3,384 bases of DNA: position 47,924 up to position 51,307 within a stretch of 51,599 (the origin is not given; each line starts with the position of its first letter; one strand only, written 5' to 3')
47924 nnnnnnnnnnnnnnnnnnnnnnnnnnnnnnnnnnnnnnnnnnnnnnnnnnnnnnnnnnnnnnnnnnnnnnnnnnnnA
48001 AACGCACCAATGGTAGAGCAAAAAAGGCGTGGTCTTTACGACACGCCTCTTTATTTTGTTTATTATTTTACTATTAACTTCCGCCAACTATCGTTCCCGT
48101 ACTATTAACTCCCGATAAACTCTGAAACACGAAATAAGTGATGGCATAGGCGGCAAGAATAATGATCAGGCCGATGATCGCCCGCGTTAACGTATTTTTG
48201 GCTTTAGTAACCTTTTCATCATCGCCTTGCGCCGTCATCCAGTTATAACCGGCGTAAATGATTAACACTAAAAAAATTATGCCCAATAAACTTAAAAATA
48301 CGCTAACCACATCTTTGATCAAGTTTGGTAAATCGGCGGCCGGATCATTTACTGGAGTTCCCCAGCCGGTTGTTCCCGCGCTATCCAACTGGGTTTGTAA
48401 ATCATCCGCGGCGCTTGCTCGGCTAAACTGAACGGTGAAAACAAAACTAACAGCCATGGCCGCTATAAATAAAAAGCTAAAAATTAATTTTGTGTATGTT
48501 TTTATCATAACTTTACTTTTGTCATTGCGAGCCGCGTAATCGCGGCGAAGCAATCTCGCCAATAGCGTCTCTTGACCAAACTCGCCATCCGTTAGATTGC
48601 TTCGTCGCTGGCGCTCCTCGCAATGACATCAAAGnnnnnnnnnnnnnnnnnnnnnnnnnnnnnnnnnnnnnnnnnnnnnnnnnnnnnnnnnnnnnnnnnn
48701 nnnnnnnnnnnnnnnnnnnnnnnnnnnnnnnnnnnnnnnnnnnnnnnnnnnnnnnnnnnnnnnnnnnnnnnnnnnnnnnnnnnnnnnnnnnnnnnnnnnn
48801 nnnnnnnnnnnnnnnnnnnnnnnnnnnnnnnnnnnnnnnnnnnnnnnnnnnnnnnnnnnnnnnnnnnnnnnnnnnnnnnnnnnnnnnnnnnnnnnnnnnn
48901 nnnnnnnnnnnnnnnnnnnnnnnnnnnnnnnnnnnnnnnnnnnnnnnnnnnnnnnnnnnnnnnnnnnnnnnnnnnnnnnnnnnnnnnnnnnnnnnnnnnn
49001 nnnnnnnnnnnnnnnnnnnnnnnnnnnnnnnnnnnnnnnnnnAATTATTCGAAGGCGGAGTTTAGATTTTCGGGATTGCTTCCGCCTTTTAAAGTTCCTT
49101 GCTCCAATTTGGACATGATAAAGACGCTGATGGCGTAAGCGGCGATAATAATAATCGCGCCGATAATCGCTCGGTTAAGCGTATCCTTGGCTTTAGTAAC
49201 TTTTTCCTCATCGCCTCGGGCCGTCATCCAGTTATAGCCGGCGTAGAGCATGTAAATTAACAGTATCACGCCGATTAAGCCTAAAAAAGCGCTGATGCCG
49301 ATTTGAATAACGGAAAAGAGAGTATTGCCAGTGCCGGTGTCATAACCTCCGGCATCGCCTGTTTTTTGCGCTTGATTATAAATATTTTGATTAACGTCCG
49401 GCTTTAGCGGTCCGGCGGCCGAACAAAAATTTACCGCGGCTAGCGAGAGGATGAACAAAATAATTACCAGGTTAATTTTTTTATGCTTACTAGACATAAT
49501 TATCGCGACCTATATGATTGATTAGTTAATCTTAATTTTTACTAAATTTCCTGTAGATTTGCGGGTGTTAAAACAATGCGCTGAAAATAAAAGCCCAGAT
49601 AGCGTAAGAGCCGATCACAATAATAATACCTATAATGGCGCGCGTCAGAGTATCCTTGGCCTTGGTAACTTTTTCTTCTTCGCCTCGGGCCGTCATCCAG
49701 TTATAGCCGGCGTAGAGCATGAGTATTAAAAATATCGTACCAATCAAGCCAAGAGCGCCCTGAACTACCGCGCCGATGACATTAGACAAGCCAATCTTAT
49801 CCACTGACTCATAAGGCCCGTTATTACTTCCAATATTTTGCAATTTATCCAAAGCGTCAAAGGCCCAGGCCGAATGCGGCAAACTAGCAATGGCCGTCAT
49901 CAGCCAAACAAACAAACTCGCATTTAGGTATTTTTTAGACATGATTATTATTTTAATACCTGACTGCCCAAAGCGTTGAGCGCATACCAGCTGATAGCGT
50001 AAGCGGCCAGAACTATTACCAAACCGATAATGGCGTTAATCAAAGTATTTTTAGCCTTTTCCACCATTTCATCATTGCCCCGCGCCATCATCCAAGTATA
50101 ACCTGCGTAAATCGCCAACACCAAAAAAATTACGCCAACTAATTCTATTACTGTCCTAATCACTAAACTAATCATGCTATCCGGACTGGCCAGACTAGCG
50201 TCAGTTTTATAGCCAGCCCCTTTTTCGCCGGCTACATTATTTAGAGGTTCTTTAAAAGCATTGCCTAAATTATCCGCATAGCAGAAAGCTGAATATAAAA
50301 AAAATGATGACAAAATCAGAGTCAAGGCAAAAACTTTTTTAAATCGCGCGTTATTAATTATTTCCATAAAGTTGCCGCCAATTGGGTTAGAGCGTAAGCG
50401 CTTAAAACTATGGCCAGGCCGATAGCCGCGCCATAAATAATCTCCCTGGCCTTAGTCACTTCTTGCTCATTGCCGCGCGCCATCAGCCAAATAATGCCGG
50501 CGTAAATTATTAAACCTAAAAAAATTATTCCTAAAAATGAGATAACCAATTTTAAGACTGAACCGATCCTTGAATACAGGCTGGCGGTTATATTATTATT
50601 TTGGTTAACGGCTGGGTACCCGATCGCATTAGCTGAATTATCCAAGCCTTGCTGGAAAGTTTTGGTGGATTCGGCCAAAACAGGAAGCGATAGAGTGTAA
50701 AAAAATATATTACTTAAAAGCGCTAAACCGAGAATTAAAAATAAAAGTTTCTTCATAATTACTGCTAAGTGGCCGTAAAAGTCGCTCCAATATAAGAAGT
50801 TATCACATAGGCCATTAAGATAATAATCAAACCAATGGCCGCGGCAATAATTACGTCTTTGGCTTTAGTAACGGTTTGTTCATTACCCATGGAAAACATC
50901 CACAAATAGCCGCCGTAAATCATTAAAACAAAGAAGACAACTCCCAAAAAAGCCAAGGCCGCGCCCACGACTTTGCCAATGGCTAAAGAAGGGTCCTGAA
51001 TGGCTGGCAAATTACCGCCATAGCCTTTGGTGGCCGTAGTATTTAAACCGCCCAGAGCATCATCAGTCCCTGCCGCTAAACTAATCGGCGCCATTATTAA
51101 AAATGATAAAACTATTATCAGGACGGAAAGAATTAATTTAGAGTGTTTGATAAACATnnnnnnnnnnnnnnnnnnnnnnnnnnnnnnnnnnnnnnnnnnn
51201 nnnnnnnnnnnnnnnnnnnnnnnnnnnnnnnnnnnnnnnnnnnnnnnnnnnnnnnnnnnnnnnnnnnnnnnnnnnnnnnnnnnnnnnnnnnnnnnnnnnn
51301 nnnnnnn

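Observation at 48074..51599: Eight back-to-back VirB2/TrbC-like mini-pilin paralogs with a fixed C-terminal two-helix module and variable exposed N-termini, with no secretion machinery in sight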

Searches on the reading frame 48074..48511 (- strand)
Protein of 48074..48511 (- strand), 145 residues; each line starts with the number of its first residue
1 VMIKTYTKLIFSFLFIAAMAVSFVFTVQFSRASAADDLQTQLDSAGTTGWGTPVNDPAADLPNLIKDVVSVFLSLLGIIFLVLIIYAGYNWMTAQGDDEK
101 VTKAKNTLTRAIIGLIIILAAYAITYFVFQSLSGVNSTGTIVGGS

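Call 4: search_protein_families(library=pfam, proteins=[window:48074-48511:-], max_evalue=1)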
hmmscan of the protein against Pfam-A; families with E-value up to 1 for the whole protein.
window:48074-48511:- (145 aa): 16 families
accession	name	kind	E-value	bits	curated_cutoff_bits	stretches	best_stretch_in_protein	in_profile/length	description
PF18895.5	T4SS_pilin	-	7.8e-12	45.5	26.6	1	61-128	5-71/71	Type IV secretion system pilin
PF02322.20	Cyt_bd_oxida_II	-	0.00049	20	35.6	1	13-128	116-212/302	Cytochrome bd terminal oxidase subunit II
PF04290.18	DctQ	-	0.00091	19.6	28.3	1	61-131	57-125/132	Tripartite ATP-independent periplasmic transporters, DctQ component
PF04956.18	TrbC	-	0.0026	18.4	27.9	1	41-124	34-94/98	TrbC/VIRB2 pilin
PF05296.19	TAS2R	-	0.0033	17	22.2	1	4-128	123-252/303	Taste receptor protein (TAS2R)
PF07331.16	TctB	-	0.012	16.3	29.1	1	11-125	3-85/137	Tripartite tricarboxylate transporter TctB family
PF04973.17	NMN_transporter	-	0.013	15.9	27.3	1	75-132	50-102/175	Nicotinamide mononucleotide transporter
PF14093.11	DUF4271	-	0.02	15.2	29.7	1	9-131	48-150/206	Domain of unknown function (DUF4271)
PF00001.26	7tm_1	-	0.046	13.6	30.5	1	6-135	101-225/260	7 transmembrane receptor (rhodopsin family)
PF16962.11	ABC_export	-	0.11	11.4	29.7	1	63-141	14-93/531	Putative ABC exporter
PF12420.13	DUF3671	-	0.13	12.2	34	1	2-87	155-208/223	Fam-L, Fam-M like protein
PF12725.13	DUF3810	-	0.13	12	28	1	73-136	22-82/311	Protein of unknown function (DUF3810)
PF24357.1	TMD0_ABC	-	0.23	12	27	1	48-132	8-94/159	ABC transporter TMD0 domain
PF01529.25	DHHC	-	0.61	10.6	28.7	0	72-130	51-111/133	DHHC palmitoyltransferase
PF20664.2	DUF6814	-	0.7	10.6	25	0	75-118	7-50/71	Family of unknown function (DUF6814)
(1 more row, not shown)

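Call 60: search_protein_families(library=ncbifam, proteins=[window:48074-48511:-], max_evalue=0.1)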
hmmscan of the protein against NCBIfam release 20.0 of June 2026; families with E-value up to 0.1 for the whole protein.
window:48074-48511:- (145 aa): 5 families
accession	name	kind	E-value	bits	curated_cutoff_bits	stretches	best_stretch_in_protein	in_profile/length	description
NF045849.1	ICE_MMCAP2_0565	equivalog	1.5e-12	47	40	1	61-130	9-78/80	Mbov_0395 family pilin-like conjugal transfer protein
NF045848.1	MMCAP2_0566_fam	domain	0.011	15.1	90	1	72-133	61-121/322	MMCAP2_0566 family conjugal transfer protein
TIGR03943.1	TIGR03943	equivalog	0.023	14.1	88.8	0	61-129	5-74/221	TIGR03943 family putative permease subunit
NF041554.1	SA1362_fam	subfamily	0.024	14.8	42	1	63-103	19-63/70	SA1362 family protein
NF033218.1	anchor_AmaP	equivalog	0.032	14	55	0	65-129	4-67/166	alkaline shock response membrane anchor protein AmaP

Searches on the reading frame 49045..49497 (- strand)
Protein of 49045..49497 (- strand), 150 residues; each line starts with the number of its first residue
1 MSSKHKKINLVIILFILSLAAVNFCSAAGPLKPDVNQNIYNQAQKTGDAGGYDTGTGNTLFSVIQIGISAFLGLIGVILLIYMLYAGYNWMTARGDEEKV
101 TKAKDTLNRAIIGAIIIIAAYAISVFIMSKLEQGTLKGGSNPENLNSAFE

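Call 4: search_protein_families(library=pfam, proteins=[window:49045-49497:-], max_evalue=1)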
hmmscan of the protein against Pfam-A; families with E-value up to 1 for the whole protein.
window:49045-49497:- (150 aa): 12 families
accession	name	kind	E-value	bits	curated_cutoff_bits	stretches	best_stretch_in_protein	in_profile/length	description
PF18895.5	T4SS_pilin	-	2e-08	34.6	26.6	1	69-127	14-71/71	Type IV secretion system pilin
PF06157.16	DUF973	-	0.0018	17.9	26.4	1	12-130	20-124/309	Protein of unknown function (DUF973)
PF04956.18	TrbC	-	0.0042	17.7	27.9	1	62-123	39-94/98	TrbC/VIRB2 pilin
PF05858.17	BIV_Env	-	0.0087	14.7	20.8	1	7-139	103-225/548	Bovine immunodeficiency virus surface protein (SU)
PF12650.12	DUF3784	-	0.027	15.1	28.1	1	67-129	5-64/94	Domain of unknown function (DUF3784)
PF07331.16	TctB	-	0.028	15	29.1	1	16-124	7-85/137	Tripartite tricarboxylate transporter TctB family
PF03899.21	ATP-synt_I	-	0.034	15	25.1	1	60-124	19-87/99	ATP synthase I chain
PF02322.20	Cyt_bd_oxida_II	-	0.051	13.4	35.6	1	64-125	152-209/302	Cytochrome bd terminal oxidase subunit II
PF20599.3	DUF6796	-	0.063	13.3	26.9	1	59-124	50-110/225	Family of unknown function (DUF6796)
PF04893.22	Yip1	-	0.082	13.2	28.6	1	12-113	27-103/173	Yip1 domain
PF02300.22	Fumarate_red_C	-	0.12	13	24.2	1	71-128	66-123/127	Fumarate reductase subunit C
PF20990.2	DUF2207_C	-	0.84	9.7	33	0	37-128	116-189/247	Predicted membrane protein (DUF2207) C-terminal domain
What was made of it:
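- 49045..49497 (-): Pilin gene 6 (150 aa, with a Gly-rich C-terminal tail). PF18895 at 34.6 bits (call 4).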

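Call 60: search_protein_families(library=ncbifam, proteins=[window:49045-49497:-], max_evalue=0.1)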
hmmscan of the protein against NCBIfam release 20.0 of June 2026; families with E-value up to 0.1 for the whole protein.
window:49045-49497:- (150 aa): 6 families
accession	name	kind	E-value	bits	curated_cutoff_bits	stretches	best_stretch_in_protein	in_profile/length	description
NF045849.1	ICE_MMCAP2_0565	equivalog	1.3e-12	47.2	40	1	58-129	7-78/80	Mbov_0395 family pilin-like conjugal transfer protein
TIGR03340.1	phn_DUF6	hypoth_equivalog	0.00077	19.2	288.15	1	64-133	166-237/281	phosphonate utilization associated putative membrane protein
NF040589.1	CPBP_Synerg_MrtS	equivalog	0.013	15.7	130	0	77-124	3-50/170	Synerg-CTERM system glutamic-type intramembrane protease MrtS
TIGR00908.1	2A0305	equivalog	0.051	12.5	381.75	0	11-130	145-247/442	ethanolamine permease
NF053699.1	bfi_fam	equivalog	0.072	13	100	0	68-128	65-119/131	Bfi1 family immunity protein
NF033904.1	LlsX_fam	subfamily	0.073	13.2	29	0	63-98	3-39/90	LlsX family protein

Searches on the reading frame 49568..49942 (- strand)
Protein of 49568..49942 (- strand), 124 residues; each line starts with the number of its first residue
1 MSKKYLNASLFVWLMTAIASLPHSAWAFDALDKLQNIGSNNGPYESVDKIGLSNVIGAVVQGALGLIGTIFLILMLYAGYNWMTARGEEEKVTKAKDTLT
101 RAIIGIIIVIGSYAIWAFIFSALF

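Call 4: search_protein_families(library=pfam, proteins=[window:49568-49942:-], max_evalue=1)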
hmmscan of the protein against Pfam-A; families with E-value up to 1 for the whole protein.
window:49568-49942:- (124 aa): 4 families
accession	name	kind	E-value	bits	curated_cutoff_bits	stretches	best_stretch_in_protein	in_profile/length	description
PF18895.5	T4SS_pilin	-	9.5e-08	32.5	26.6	1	52-110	5-62/71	Type IV secretion system pilin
PF04956.18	TrbC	-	0.00021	21.9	27.9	1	10-119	13-98/98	TrbC/VIRB2 pilin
PF04746.17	DUF575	-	0.2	12.3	25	1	58-96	11-49/101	Protein of unknown function (DUF575)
PF06120.16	Phage_HK97_TLTM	-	0.25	11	24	1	56-92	11-46/295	Tail length tape measure protein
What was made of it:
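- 49568..49942 (-): Pilin gene 5 (124 aa). PF18895 at 32.5 bits (call 4).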

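Call 12: find_encoding_contigs(protein=window:49568-49942:-, flank=10000, max_places=6)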
Protein window:49568-49942:- (124 aa): no gene with exactly this product is on record in the collection.

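Call 60: search_protein_families(library=ncbifam, proteins=[window:49568-49942:-], max_evalue=0.1)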
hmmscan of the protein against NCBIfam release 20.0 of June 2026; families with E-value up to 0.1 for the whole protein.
window:49568-49942:- (124 aa): 1 family
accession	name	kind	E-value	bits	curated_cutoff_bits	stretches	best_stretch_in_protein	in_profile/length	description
NF045849.1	ICE_MMCAP2_0565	equivalog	1.3e-07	31.2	40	1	52-121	9-78/80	Mbov_0395 family pilin-like conjugal transfer protein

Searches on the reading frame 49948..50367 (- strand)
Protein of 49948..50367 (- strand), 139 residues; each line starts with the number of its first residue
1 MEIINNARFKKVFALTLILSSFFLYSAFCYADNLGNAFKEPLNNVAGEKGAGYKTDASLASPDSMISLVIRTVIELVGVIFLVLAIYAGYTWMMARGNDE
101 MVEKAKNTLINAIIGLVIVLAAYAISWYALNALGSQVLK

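Call 4: search_protein_families(library=pfam, proteins=[window:49948-50367:-], max_evalue=1)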
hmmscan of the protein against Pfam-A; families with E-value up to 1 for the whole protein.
window:49948-50367:- (139 aa): 8 families
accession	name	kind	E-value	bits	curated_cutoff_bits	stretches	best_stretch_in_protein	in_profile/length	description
PF18895.5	T4SS_pilin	-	1.3e-09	38.4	26.6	1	75-126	17-68/71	Type IV secretion system pilin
PF04956.18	TrbC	-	3.9e-05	24.2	27.9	1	62-125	37-94/98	TrbC/VIRB2 pilin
PF02322.20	Cyt_bd_oxida_II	-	5.8e-05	23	35.6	1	7-129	107-211/302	Cytochrome bd terminal oxidase subunit II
PF20664.2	DUF6814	-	0.019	15.6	25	1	76-120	7-51/71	Family of unknown function (DUF6814)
PF14158.11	YndJ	-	0.076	12.8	27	1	68-132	171-234/258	YndJ-like protein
PF05545.16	FixQ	-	0.085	13.3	29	1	70-107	6-43/49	Cbb3-type cytochrome oxidase component FixQ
PF07214.17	DUF1418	-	0.11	12.7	22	1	73-137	13-75/94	Protein of unknown function (DUF1418)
PF13800.11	Sigma_reg_N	-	0.67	10.7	26.3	0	69-108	12-53/91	Sigma factor regulator N-terminal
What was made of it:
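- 49948..50367 (-): Pilin gene 4 (139 aa). It overlaps gene 3 by 10 nt. PF18895 at 38.4 bits (call 4).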

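Call 60: search_protein_families(library=ncbifam, proteins=[window:49948-50367:-], max_evalue=0.1)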
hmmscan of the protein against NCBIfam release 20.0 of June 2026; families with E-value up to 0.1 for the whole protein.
window:49948-50367:- (139 aa): 5 families
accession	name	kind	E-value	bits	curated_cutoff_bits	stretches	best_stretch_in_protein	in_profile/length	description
NF045849.1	ICE_MMCAP2_0565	equivalog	6.2e-09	35.4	40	1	69-131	16-78/80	Mbov_0395 family pilin-like conjugal transfer protein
TIGR03340.1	phn_DUF6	hypoth_equivalog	0.00034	20.4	288.15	1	72-133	175-235/281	phosphonate utilization associated putative membrane protein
TIGR04554.1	3TM_mycoplas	hypoth_equivalog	0.025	14.8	40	1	77-134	4-67/105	TIGR04554 family membrane protein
NF007887.0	PRK10591.2-1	equivalog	0.026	14.6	144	1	65-133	15-79/101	hypothetical protein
NF046089.1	CD3337_EF1877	subfamily_domain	0.095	11.5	120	1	75-123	142-190/450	CD3337/EF1877 family mobilome membrane protein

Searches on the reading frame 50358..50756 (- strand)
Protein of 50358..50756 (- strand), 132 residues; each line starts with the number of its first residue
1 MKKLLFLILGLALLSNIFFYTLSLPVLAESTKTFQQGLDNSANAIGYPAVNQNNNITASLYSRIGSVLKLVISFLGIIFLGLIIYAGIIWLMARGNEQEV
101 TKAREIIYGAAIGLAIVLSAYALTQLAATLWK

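Call 4: search_protein_families(library=pfam, proteins=[window:50358-50756:-], max_evalue=1)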
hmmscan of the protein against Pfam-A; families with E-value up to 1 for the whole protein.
window:50358-50756:- (132 aa): 10 families
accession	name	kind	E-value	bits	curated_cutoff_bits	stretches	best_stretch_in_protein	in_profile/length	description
PF18895.5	T4SS_pilin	-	1e-06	29.2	26.6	1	64-125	9-69/71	Type IV secretion system pilin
PF09945.14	DUF2177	-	0.0003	21.3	26.9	1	58-127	25-94/124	Predicted membrane protein (DUF2177)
PF04290.18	DctQ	-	0.016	15.5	28.3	1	58-129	55-128/132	Tripartite ATP-independent periplasmic transporters, DctQ component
PF07884.19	VKOR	-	0.033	14.8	27.5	1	50-127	36-109/134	Vitamin K epoxide reductase family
PF02308.21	MgtC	-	0.055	14.2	31.4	1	62-129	47-106/121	MgtC family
PF05545.16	FixQ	-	0.07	13.5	29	1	72-100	10-38/49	Cbb3-type cytochrome oxidase component FixQ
PF23050.1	KH_N4BP1_1st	-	0.092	13.3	27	1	87-109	40-62/65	N4BP1, first type I KH-domain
PF04746.17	DUF575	-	0.14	12.8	25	1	55-103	3-48/101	Protein of unknown function (DUF575)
PF20990.2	DUF2207_C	-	0.15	12.2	33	1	22-118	163-210/247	Predicted membrane protein (DUF2207) C-terminal domain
PF12420.13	DUF3671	-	0.17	11.8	34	1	9-92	161-209/223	Fam-L, Fam-M like protein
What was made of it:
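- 50358..50756 (-): Pilin gene 3 (132 aa). PF18895 at 29.2 bits (call 4).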

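Call 60: search_protein_families(library=ncbifam, proteins=[window:50358-50756:-], max_evalue=0.1)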
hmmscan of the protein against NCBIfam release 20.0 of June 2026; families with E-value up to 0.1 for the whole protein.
window:50358-50756:- (132 aa): 4 families
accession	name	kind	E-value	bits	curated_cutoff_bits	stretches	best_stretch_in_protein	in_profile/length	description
NF045849.1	ICE_MMCAP2_0565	equivalog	1.4e-05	24.6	40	1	54-127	3-76/80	Mbov_0395 family pilin-like conjugal transfer protein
TIGR03340.1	phn_DUF6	hypoth_equivalog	0.0026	17.5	288.15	1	71-129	176-233/281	phosphonate utilization associated putative membrane protein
NF047765.1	LIC_13387_fam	subfamily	0.0053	16.4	33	1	59-118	45-104/131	LIC_13387 family protein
NF051871.1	LysLocSpmX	equivalog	0.061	12.5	700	1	68-124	363-419/430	lysozyme-family localization factor SpmX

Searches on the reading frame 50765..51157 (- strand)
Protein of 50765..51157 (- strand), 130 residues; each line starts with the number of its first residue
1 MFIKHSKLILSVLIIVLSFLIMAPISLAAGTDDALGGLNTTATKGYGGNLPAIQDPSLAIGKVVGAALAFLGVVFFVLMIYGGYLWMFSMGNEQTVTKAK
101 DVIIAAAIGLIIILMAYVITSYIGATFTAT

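Call 4: search_protein_families(library=pfam, proteins=[window:50765-51157:-], max_evalue=1)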
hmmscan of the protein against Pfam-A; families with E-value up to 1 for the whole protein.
window:50765-51157:- (130 aa): 7 families
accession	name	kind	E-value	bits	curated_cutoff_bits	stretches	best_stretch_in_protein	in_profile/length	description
PF18895.5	T4SS_pilin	-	7.9e-08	32.7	26.6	1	60-123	9-71/71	Type IV secretion system pilin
PF05545.16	FixQ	-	0.00032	21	29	1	70-103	12-45/49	Cbb3-type cytochrome oxidase component FixQ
PF04973.17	NMN_transporter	-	0.0059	17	27.3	1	68-126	48-106/175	Nicotinamide mononucleotide transporter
PF19607.4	DUF6112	-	0.0077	16.5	25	1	61-110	17-67/88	Family of unknown function (DUF6112)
PF01578.25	Cytochrom_C_asm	-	0.0088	16.1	29.9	1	74-123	161-207/212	Cytochrome C assembly protein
PF04290.18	DctQ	-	0.23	11.8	28.3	1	61-120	62-123/132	Tripartite ATP-independent periplasmic transporters, DctQ component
PF20540.3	DUF6755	-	0.7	10.6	27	0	70-115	14-60/75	Family of unknown function (DUF6755)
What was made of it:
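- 50765..51157 (-): Pilin gene 2 (130 aa). PF18895 at 32.7 bits (call 4).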

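Call 11: find_encoding_contigs(protein=window:50765-51157:-, flank=10000, max_places=6)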
Protein window:50765-51157:- (130 aa): no gene with exactly this product is on record in the collection.
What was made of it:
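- Tried and rejected: Exact-sequence look-ups of two window pilins found no other record (calls 11, 12).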

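Call 60: search_protein_families(library=ncbifam, proteins=[window:50765-51157:-], max_evalue=0.1)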
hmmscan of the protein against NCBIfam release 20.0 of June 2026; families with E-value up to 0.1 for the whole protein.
window:50765-51157:- (130 aa): 1 family
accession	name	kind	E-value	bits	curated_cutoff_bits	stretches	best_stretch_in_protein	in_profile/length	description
NF045849.1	ICE_MMCAP2_0565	equivalog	2e-05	24.2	40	1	60-123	13-76/80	Mbov_0395 family pilin-like conjugal transfer protein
